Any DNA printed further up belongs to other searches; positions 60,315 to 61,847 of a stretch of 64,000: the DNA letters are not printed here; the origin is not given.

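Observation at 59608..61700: Two-gene operon: coiled-coil protein plus cytochrome c fused to a His-rich linker and a Met/His-rich ~400-aa domain (CopB/PcoB-like features)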

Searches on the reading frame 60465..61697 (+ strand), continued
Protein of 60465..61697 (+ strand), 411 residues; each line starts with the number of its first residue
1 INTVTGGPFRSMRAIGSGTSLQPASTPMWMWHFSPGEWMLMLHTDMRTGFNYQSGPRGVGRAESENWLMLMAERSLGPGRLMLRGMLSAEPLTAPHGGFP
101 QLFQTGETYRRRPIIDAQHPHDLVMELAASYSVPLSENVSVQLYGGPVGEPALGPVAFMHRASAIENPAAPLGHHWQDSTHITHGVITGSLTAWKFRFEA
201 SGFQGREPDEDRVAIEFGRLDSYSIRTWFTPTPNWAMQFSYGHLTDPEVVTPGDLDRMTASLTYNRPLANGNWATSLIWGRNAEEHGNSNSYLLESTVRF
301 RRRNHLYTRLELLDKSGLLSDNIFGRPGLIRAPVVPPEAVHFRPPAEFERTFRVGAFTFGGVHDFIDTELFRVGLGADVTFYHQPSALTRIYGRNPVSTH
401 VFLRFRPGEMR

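Call 27: find_related_loci(query=A2, collection=genome_contigs, flank=8000)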
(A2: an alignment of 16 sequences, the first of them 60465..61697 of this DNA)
Query A2 (411 aa) in genome_contigs; peptide patterns used: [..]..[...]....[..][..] (x = any residue, [..] = any of these).
599 stretches matched a pattern (row limit reached: there are more); 594 encode a relative of the query (tblastn E <= 1e-3); the best 80 are kept; 80 distinct loci.
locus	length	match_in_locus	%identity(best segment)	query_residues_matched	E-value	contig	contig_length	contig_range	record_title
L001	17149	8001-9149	57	16-410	8e-136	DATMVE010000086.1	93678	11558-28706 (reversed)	MAG TPA_asm: Pyrinomonadaceae bacterium isolate SMAG_U13060 k141_57753, whole genome shotgun sequence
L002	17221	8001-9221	63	1-410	2e-179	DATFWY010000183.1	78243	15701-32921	MAG TPA_asm: Blastocatellia bacterium isolate SMAG_U9503 k141_13914951, whole genome shotgun sequence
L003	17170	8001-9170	54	11-411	5e-132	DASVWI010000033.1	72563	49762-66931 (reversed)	MAG TPA_asm: Pyrinomonadaceae bacterium isolate SMAG_U3366 k141_165466, whole genome shotgun sequence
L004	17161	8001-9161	55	12-410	4e-132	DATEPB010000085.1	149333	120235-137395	MAG TPA_asm: Pyrinomonadaceae bacterium isolate SMAG_U9010 k141_1376645, whole genome shotgun sequence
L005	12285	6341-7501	54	12-410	7e-131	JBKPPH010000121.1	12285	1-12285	MAG: Acidobacteriota bacterium isolate GS_EKS_MAG_00107 GS_EKS_000001607635, whole genome shotgun sequence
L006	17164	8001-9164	55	12-411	3e-130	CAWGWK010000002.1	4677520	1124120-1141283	MAG: uncultured Acidobacteriota bacterium isolate MFD09206.bin.1.124 genome assembly, contig: contig_908, whole genome s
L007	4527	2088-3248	54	12-410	7e-131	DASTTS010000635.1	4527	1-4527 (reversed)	MAG TPA_asm: Pyrinomonadaceae bacterium isolate SMAG_U2312 k141_368057, whole genome shotgun sequence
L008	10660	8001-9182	53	6-411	7e-128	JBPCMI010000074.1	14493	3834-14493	MAG: Pyrinomonadaceae bacterium isolate TH_ant_mag_100 S1Ck127_4599481_flag_1_multi_7.0000_len_14493, whole genome shotg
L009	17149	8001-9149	54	16-410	2e-127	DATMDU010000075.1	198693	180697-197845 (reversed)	MAG TPA_asm: Pyrinomonadaceae bacterium isolate SMAG_U13416 k141_3571276, whole genome shotgun sequence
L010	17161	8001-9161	53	12-410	6e-127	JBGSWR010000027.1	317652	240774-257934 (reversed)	MAG: Pyrinomonadaceae bacterium isolate JTS-RE45 k141_9470809, whole genome shotgun sequence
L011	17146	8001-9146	54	16-408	1e-126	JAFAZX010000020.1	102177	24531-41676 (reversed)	MAG: Acidobacteriota bacterium isolate CP_BM_RX_R9_16 BM_RX_R9_k147_946068, whole genome shotgun sequence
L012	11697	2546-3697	52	15-410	3e-126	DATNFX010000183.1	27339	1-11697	MAG TPA_asm: Pyrinomonadaceae bacterium isolate SMAG_U11306 k141_3502384, whole genome shotgun sequence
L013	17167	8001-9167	52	11-410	3e-125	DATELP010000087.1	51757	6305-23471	MAG TPA_asm: Pyrinomonadaceae bacterium isolate SMAG_U8919 k141_1663439, whole genome shotgun sequence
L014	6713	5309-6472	53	12-411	3e-125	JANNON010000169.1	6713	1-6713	MAG: Blastocatellia bacterium isolate SOY_34_metabat_33 SOY_34_k141_1035612, whole genome shotgun sequence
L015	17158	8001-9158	52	13-410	2e-124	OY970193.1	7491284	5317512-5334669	MAG: uncultured Acidobacteriota bacterium isolate MFD09206.bin.1.42 genome assembly, chromosome: 1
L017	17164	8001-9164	51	11-410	2e-124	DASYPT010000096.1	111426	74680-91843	MAG TPA_asm: Pyrinomonadaceae bacterium isolate SMAG_U4465 k141_3073952, whole genome shotgun sequence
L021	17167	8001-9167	51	11-410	2e-122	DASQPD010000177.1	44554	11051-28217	MAG TPA_asm: Pyrinomonadaceae bacterium isolate SMAG_U10820 k141_2832475, whole genome shotgun sequence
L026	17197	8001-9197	51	2-411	9e-122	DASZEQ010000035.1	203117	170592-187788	MAG TPA_asm: Pyrinomonadaceae bacterium isolate SMAG_U6498 k141_581903, whole genome shotgun sequence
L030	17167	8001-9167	51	11-410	9e-120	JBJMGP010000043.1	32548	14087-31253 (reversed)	MAG: Pyrinomonadaceae bacterium isolate H1_16_all_fractions_metab_conc_65_66_15 k255_1280516, whole genome shotgun seque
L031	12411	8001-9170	51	11-411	4e-119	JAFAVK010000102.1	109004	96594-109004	MAG: Acidobacteriota bacterium isolate CP_BM_RX_34 BM_RX_k147_8700300, whole genome shotgun sequence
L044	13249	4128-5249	45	16-410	3e-100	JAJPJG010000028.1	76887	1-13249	MAG: Spartobacteria bacterium isolate Centralia_MAG_443 k107_32968778, whole genome shotgun sequence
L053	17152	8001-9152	46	2-406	1e-95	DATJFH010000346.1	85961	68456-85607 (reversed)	MAG TPA_asm: Bryobacteraceae bacterium isolate SMAG_U15455 k141_4522083, whole genome shotgun sequence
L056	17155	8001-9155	45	7-411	2e-94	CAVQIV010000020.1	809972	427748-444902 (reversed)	MAG: Thermoanaerobaculaceae bacterium isolate MFD10043.bin.2.76 genome assembly, contig: contig_6541, whole genome shotg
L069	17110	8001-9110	43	17-406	4e-92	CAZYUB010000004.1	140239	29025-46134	MAG TPA_asm: uncultured Planctomycetia bacterium isolate binchicken_co154_66 genome assembly, contig: NODE_57_length_140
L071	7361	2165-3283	42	16-410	1e-91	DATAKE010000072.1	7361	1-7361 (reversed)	MAG TPA_asm: Opitutaceae bacterium isolate SMAG_U6930 k141_26868, whole genome shotgun sequence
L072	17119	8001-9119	45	17-406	3e-91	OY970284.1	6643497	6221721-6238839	MAG: Thermoanaerobaculia bacterium isolate MFD05513.bin.1.42 genome assembly, chromosome: 1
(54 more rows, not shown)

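Call 31: search_protein_families(library=pfam, proteins=[L026:3242-5836:+, L015:5596-6228:+, L014:3961-4476:+, L031:10823-11299:+, L006:7372-7689:+, L015:9781-10314:+, L006:10402-11922:-, L017:4147-5424:+, L005:9632-12277:-], max_evalue=0.001)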
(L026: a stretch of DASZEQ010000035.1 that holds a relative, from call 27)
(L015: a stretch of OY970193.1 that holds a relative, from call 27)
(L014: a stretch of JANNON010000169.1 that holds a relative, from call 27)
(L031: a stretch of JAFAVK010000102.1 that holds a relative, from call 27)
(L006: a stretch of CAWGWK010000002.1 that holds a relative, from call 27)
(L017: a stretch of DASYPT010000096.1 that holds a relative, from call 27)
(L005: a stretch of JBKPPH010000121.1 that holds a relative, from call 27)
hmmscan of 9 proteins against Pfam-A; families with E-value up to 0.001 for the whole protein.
L026:3242-5836:+ (864 aa): 5 families
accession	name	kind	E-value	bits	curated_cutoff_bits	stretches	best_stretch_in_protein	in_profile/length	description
PF00122.25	E1-E2_ATPase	-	1.4e-58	197.8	28.1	1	348-531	2-181/181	E1-E2 ATPase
PF00702.32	Hydrolase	-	1.7e-39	136.6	26.4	1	548-764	2-191/191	haloacid dehalogenase-like hydrolase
PF00403.32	HMA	-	2.1e-14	54.1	24.8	1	116-174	3-61/62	Heavy-metal-associated domain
PF08282.18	Hydrolase_3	-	2.7e-06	27.7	20.9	1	738-796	197-255/255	haloacid dehalogenase-like hydrolase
PF12710.13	HAD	-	0.00027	21.9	27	1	686-760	86-188/189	haloacid dehalogenase-like hydrolase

L015:5596-6228:+ (210 aa): 5 families
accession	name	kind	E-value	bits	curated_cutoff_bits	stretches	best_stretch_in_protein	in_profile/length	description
PF00578.27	AhpC-TSA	-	1.9e-19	70.2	26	1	71-184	9-123/124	AhpC/TSA family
PF08534.16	Redoxin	-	2.3e-19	70.1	26.6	1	72-201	12-147/148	Redoxin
PF13905.12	Thioredoxin_8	-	9.8e-09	35.9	27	1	88-182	1-94/94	Thioredoxin-like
PF00085.26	Thioredoxin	-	4.6e-08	33.5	23.5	1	87-121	17-50/103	Thioredoxin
PF00255.25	GSHPx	-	0.00011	22.2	27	1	70-129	4-61/108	Glutathione peroxidase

L014:3961-4476:+ (171 aa): 0 families

L031:10823-11299:+ (158 aa): 1 family
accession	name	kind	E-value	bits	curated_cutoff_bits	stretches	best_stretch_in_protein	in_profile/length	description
PF13798.11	PCYCGC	-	3.1e-15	56.8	25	1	65-157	39-141/153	Protein of unknown function with PCYCGC motif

L006:7372-7689:+ (105 aa): 0 families

L015:9781-10314:+ (177 aa): 3 families
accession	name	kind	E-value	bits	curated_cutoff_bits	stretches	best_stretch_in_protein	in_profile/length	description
PF00578.27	AhpC-TSA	-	1.9e-40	138.1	26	1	30-154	1-123/124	AhpC/TSA family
PF08534.16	Redoxin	-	1.5e-25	90.1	26.6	1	30-161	2-137/148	Redoxin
PF02630.20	SCO1-SenC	-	0.00036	20.9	22.8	1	36-98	3-67/134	SCO1/SenC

L006:10402-11922:- (506 aa): 4 families
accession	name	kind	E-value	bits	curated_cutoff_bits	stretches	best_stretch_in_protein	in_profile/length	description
PF11604.15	CusF_Ec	-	1.1e-15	57.6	27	1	436-505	2-72/72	Copper binding periplasmic protein CusF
PF13088.12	BNR_2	-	1.6e-09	38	31.4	1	77-345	15-258/277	BNR repeat-like domain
PF24316.1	Tli3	-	9e-05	23.2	27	0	197-227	69-99/129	T6SS Tli3 immunity protein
PF25390.1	WD40_RLD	-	0.00044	20.1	150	1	86-183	124-321/363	RCC1-like domain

L017:4147-5424:+ (425 aa): 0 families

L005:9632-12277:- (881 aa): 4 families
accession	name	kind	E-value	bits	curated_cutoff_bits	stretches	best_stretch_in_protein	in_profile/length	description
PF25183.1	OMP_b-brl_4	-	3.7e-127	426.4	30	4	522-797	431-731/838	Outer membrane beta barrel domain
PF13620.12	CarboxypepD_reg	-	3.1e-13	50.3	32.3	1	2-67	15-81/82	Carboxypeptidase regulatory-like domain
PF00593.30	TonB_dep_Rec_b-barrel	-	4.6e-06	27.2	27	1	314-830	19-430/436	TonB dependent receptor-like, beta-barrel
PF13715.12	CarbopepD_reg_2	-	3.9e-05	24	32.2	1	13-72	22-81/88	CarboxypepD_reg-like domain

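Call 32: predict_structure(alignment_id=A2)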
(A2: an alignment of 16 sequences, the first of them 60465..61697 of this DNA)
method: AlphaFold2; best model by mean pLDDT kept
length: 411 residues; sequences in the alignment: 16
mean_pLDDT: 88.4   pTM: 0.88
mean pLDDT of the five models: 88.4, 87.2, 85.1, 83.3, 80.3
residues with pLDDT >= 90: 270; 70-90: 106; 50-70: 27; < 50: 8
segments of 3 or more residues with pLDDT < 50: 1-8
pLDDT, mean of each block of 10 residues (from residue 1): 38 76 89 92 93 95 92 93 92 81 83 86 91 92 93 90 91 82 83 95 83 78 96 95 85 88 95 97 89 97 97 93 89 72 70 97 96 98 96 96 94 65
secondary structure, 60 per line:
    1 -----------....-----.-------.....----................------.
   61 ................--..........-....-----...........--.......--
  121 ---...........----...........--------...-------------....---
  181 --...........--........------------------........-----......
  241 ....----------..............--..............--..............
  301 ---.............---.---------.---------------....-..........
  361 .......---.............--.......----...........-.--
elements in order: E29-33 E38-53 E60-76 E79-88 H90-93 E99-109 E112-118 E124-134 E139-149 H174-177 E183-193 E196-203 E222-229 E235-244 E255-268 E271-284 E287-300 E304-316 H346-349 E351-367 E371-383 H386-392 E397-407

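Call 35: fold_search(model_id=the predicted structure, library=pdb)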
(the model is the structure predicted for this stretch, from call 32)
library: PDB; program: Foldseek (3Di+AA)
matches with E <= 10: 1013; with E <= 0.001: 277
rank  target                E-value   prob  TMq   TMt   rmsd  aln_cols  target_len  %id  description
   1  8wv0_B                3.3e-13  1.00  0.52  0.63   5.5       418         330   10  Outer membrane porin of Burkholderia pseudomallei (BpsOmp38) (released 2024-10-30)
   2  8jto                  3.3e-13  1.00  0.51  0.59   6.8       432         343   11  Outer membrane porin of Burkholderia pseudomallei (BpsOmp38) in complex with ceftazidime (released 2024-06-26)
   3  1e54_A                7.9e-13  1.00  0.52  0.62   7.6       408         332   14  Anion-selective porin from Comamonas acidovorans (released 2001-07-12)
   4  8wv0_A                8.4e-13  1.00  0.52  0.63   6.3       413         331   11  Outer membrane porin of Burkholderia pseudomallei (BpsOmp38) (released 2024-10-30)
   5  2fgq                  2.7e-12  1.00  0.48  0.58   8.4       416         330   13  High resolution X-ray structure of Omp32 in complex with malate (released 2006-01-31)
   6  5o78_A                5.0e-12  1.00  0.53  0.64   6.3       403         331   11  Crystal structure of Omp35 from Enterobacter aerogenes (released 2018-06-20)
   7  7vtz                  1.5e-11  1.00  0.43  0.42  10.4       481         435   10  Chitoporin from Escherichia coli (released 2022-11-09)
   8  5o77                  3.8e-11  1.00  0.53  0.62   6.6       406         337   10  Klebsiella pneumoniae OmpK35 (released 2018-06-20)
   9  6v78_A                4.5e-11  1.00  0.53  0.60   7.2       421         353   10  OmpK37 porin (released 2020-04-01)
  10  9j9l                  4.8e-11  1.00  0.52  0.61   7.1       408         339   10  artificial mononuclear Zn-bound metalloprotein 1 (M1:Zn) (released 2025-07-02)
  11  5nup_A                5.1e-11  1.00  0.52  0.60   7.2       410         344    9  Structural basis for maintenance of bacterial outer membrane lipid asymmetry (released 2017-10-25)
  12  5oyk                  6.5e-11  1.00  0.47  0.58   8.4       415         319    7  Outer-membrane expressed OmpT of Vibrio cholerae (released 2018-04-25)
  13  7fdy_C                7.4e-11  1.00  0.54  0.64   6.7       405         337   10  Structure of OmpF1 (released 2022-11-16)
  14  7fdy_A                7.8e-11  1.00  0.53  0.63   6.8       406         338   10  Structure of OmpF1 (released 2022-11-16)
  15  6ehe                  8.9e-11  1.00  0.48  0.62   6.5       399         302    8  OmpTdeltaL8 (loop L8 deletion mutant of OmpT), an outer membrane protein of Vibrio cholerae (released 2018-04-25)
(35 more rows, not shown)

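Call 37: find_encoding_contigs(protein=P0002, flank=6000, max_places=2)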
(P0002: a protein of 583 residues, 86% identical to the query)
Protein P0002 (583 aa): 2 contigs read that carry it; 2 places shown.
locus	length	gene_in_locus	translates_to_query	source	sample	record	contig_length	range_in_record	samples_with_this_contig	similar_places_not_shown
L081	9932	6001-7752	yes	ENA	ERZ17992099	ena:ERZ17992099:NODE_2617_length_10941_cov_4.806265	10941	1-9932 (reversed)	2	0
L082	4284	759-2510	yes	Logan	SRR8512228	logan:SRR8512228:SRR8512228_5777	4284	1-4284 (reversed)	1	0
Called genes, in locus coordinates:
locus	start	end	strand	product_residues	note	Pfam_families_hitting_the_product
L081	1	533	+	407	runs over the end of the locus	PF00999:Na_H_Exchanger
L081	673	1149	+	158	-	PF04972:BON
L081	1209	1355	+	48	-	-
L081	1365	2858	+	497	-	PF01435:Peptidase_M48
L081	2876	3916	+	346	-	PF03741:TerC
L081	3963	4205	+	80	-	-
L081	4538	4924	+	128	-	-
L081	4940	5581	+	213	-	PF02777:Sod_Fe_C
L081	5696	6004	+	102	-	-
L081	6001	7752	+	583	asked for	PF00034:Cytochrom_C, PF13442:Cytochrome_CBB3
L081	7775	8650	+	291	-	PF04972:BON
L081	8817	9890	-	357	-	-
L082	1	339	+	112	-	?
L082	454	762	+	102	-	-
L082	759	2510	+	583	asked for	PF00034:Cytochrom_C, PF13442:Cytochrome_CBB3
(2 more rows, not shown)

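Call 38: find_encoding_contigs(protein=P0013, flank=6000, max_places=2)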
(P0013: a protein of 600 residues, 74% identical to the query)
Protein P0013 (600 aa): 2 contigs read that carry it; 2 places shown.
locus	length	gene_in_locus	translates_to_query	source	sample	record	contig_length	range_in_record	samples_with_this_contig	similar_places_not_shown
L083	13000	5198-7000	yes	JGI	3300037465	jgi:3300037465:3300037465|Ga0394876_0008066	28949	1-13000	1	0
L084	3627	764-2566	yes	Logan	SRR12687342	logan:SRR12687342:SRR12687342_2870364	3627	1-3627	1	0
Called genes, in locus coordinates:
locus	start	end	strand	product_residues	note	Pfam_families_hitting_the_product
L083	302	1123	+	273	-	PF12770:CHAT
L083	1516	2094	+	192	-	-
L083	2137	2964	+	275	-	-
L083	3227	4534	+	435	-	-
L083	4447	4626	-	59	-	-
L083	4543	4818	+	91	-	-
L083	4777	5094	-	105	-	PF02405:MlaE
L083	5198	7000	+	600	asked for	PF13442:Cytochrome_CBB3, PF00034:Cytochrom_C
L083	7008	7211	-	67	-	PF04945:YHS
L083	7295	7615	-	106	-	-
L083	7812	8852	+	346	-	PF04307:YdjM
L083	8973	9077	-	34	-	-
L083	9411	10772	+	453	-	PF07690:MFS_1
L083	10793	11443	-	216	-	PF01243:PNPOx_N, PF10590:PNP_phzG_C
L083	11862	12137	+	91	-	-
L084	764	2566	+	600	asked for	PF13442:Cytochrome_CBB3, PF00034:Cytochrom_C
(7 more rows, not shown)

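Call 39: find_encoding_contigs(protein=P0019, flank=6000, max_places=2)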
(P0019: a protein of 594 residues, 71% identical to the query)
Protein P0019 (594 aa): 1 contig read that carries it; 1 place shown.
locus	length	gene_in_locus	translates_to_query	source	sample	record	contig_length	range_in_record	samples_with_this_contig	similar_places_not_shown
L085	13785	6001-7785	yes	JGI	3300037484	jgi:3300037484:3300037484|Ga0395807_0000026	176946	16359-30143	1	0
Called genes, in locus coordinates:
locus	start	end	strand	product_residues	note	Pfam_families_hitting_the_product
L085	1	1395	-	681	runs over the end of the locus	PF00122:E1-E2_ATPase, PF00702:Hydrolase, PF08282:Hydrolase_3 (faint)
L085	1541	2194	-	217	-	-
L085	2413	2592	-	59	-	-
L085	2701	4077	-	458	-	PF00072:Response_reg, PF00158:Sigma54_activat, PF14532:Sigma54_activ_2, PF07728:AAA_5 (weak), PF25601:AAA_lid_14, PF02954:HTH_8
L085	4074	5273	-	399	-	PF00512:HisKA, PF02518:HATPase_c, PF13589:HATPase_c_3 (weak)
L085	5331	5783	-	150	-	PF26390:MamS_MamX (weak)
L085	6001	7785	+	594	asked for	PF00034:Cytochrom_C (weak), PF13442:Cytochrome_CBB3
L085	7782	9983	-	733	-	PF00384:Molybdopterin, PF01568:Molydop_binding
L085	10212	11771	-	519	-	PF13231:PMT_2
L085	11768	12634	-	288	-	PF01170:UPF0020 (faint), PF06325:PrmA (weak), PF08241:Methyltransf_11 (weak), PF08242:Methyltransf_12 (weak), PF13649:Methyltransf_25, PF13847:Methyltransf_31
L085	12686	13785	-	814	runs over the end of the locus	PF01564:Spermine_synth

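Call 45: search_protein_families(library=pfam, proteins=[P0136, P0138, P0141, P0147, P0159, P0163, P0225, P0180, P0169, P0199], max_evalue=0.01)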
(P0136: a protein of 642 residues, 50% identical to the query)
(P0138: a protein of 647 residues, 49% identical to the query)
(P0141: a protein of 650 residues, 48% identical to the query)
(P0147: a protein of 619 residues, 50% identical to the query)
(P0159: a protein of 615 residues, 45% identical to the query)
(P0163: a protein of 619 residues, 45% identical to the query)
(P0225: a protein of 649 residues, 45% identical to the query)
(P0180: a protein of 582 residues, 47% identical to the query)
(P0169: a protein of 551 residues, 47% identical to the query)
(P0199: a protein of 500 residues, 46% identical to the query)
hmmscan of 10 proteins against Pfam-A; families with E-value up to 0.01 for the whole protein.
P0136 (642 aa): 0 families

P0138 (647 aa): 0 families

P0141 (650 aa): 2 families
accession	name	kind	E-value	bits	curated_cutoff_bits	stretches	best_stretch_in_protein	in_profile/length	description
PF02630.20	SCO1-SenC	-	5.7e-27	94.7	22.8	1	33-161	6-133/134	SCO1/SenC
PF00578.27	AhpC-TSA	-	8.3e-05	23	26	1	27-104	4-76/124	AhpC/TSA family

P0147 (619 aa): 1 family
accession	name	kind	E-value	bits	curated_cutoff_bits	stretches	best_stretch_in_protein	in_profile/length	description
PF18914.6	DUF5666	-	0.0002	22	27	1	32-98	2-60/60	Domain of unknown function (DUF5666)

P0159 (615 aa): 1 family
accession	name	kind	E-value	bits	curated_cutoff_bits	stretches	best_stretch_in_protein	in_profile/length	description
PF02630.20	SCO1-SenC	-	2.8e-27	95.7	22.8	1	28-156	6-133/134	SCO1/SenC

P0163 (619 aa): 3 families
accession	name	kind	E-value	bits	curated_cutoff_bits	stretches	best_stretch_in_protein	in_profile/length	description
PF02630.20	SCO1-SenC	-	1.8e-30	106.1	22.8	1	63-182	14-132/134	SCO1/SenC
PF13905.12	Thioredoxin_8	-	3.5e-05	24.5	27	1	70-119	1-49/94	Thioredoxin-like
PF00578.27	AhpC-TSA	-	0.00026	21.4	26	1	63-126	18-80/124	AhpC/TSA family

P0225 (649 aa): 2 families
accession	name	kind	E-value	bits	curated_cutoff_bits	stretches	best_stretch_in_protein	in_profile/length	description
PF02518.31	HATPase_c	-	2.5e-05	25.1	26.4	1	167-244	2-78/111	Histidine kinase-, DNA gyrase B-, and HSP90-like ATPase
PF00512.31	HisKA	-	0.0033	17.9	26.9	1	65-120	8-64/66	His Kinase A (phospho-acceptor) domain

P0180 (582 aa): 1 family
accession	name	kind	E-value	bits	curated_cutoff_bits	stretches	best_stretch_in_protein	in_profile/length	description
PF04945.19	YHS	-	1.4e-08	35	30.3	1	532-575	2-45/47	YHS domain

P0169 (551 aa): 1 family
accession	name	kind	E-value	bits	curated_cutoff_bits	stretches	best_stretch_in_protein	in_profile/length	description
PF04945.19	YHS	-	1.7e-10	41.1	30.3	1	501-546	1-46/47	YHS domain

P0199 (500 aa): 0 families

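Call 49: search_solved_structures(query=A2, max_evalue=10)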
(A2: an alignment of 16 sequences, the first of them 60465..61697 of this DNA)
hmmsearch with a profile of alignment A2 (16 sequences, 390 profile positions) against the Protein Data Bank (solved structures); distinct sequences matched with E-value up to 10: 0.
